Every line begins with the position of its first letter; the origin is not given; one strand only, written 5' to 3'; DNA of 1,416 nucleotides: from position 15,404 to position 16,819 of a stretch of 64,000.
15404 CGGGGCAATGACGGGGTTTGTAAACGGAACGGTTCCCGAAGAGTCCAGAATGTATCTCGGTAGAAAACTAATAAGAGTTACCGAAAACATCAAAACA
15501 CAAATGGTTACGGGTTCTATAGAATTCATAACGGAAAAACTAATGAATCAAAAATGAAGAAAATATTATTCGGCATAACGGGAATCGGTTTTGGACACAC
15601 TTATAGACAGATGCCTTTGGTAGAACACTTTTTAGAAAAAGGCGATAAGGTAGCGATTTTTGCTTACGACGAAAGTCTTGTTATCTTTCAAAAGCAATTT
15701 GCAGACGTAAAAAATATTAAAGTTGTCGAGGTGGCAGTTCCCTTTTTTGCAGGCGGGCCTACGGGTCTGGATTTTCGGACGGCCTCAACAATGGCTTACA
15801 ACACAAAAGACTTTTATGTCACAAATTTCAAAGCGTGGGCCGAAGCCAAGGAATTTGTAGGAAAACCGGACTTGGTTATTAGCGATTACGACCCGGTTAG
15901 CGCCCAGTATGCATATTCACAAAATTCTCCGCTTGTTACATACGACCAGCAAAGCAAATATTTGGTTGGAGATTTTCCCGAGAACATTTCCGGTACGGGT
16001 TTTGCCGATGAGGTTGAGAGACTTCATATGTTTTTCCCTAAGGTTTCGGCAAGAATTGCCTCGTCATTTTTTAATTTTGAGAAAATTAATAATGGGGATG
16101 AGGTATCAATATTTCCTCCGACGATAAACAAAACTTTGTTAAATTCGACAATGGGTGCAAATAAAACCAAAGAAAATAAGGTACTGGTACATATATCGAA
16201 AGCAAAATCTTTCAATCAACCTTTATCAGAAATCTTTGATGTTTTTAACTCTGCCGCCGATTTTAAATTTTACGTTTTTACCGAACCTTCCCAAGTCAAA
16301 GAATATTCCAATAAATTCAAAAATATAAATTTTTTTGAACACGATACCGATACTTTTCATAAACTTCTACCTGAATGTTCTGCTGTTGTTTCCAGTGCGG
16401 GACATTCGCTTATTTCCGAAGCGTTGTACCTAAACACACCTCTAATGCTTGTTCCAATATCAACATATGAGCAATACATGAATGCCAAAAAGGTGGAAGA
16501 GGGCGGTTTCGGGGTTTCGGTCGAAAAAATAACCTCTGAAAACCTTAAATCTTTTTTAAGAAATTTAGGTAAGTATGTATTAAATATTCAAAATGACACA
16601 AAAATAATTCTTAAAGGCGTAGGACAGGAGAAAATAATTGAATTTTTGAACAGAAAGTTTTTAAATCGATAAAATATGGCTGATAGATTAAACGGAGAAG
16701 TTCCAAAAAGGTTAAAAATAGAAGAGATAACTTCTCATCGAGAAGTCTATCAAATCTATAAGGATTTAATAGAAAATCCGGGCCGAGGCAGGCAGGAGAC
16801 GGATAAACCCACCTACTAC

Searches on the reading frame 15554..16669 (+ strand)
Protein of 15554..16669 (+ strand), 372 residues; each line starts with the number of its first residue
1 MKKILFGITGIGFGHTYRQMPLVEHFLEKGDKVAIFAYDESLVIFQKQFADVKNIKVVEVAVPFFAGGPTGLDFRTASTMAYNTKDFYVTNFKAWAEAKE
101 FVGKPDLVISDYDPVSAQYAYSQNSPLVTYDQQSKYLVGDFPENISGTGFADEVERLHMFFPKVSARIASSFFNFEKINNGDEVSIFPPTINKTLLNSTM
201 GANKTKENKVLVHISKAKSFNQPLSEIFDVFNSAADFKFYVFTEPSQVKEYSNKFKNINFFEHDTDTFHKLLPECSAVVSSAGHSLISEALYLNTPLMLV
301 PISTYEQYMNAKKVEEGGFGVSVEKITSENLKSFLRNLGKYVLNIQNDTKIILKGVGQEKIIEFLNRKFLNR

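Call 4: search_protein_families(library=pfam, proteins=[window:15554-16669:+], max_evalue=0.1)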
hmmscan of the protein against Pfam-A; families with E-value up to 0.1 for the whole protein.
window:15554-16669:+ (372 aa): 4 families
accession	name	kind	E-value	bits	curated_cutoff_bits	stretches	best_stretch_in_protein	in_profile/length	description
PF13528.12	Glyco_trans_1_3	-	4.1e-35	121.9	25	1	3-338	2-321/322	Glycosyl transferase family 1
PF04101.22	Glyco_tran_28_C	-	4.7e-08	33.7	22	1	217-338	11-140/166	Glycosyltransferase family 28 C-terminal domain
PF00201.24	UDPGT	-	0.0018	17.6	19.5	1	273-337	339-404/499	UDP-glucoronosyl and UDP-glucosyl transferase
PF06722.18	EryCIII-like_C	-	0.0083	16.5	31.7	1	268-332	41-106/145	Erythromycin biosynthesis protein CIII-like, C-terminal domain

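Call 7: search_protein_families(library=ncbifam, proteins=[window:15554-16669:+], max_evalue=0.1)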
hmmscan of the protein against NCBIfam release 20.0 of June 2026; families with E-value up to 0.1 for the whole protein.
window:15554-16669:+ (372 aa): 8 families
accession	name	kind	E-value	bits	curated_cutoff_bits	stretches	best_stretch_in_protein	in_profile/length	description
TIGR00661.1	MJ1255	subfamily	4.2e-33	115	195.9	1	3-338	1-312/321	MJ1255/VC2487 family glycosyltransferase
TIGR01426.2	MGT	subfamily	2.1e-08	33.6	260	1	206-336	223-355/393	macrolide family glycosyltransferase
TIGR01133.1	murG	equivalog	7.9e-08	31.7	250.25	1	196-345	170-330/353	undecaprenyldiphospho-muramoylpentapeptide beta-N-acetylglucosaminyltransferase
TIGR04516.1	glycosyl_450act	subfamily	3.3e-06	26.4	440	1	247-337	290-379/418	activator-dependent family glycosyltransferase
NF009102.0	PRK12446.1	equivalog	6.4e-06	25.3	339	1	259-354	237-335/352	undecaprenyldiphospho-muramoylpentapeptide beta-N-acetylglucosaminyltransferase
TIGR03590.1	PseG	equivalog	0.0013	18.4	153.55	0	247-305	216-272/280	UDP-2,4-diacetamido-2,4,6-trideoxy-beta-L-altropyranose hydrolase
NF041548.1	PssE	equivalog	0.0034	17.3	120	1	211-303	2-87/146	PssE/Cps14G family polysaccharide biosynthesis glycosyltransferase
NF000362.1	self_GT_OleI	exception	0.017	14.3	700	1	270-332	317-380/424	OleI family self-immunity macrolide glycosyltransferase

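Call 41: search_protein_families(library=padloc, proteins=[window:15554-16669:+], max_evalue=0.1)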
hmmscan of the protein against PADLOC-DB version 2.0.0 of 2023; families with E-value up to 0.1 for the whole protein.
window:15554-16669:+ (372 aa): 0 families
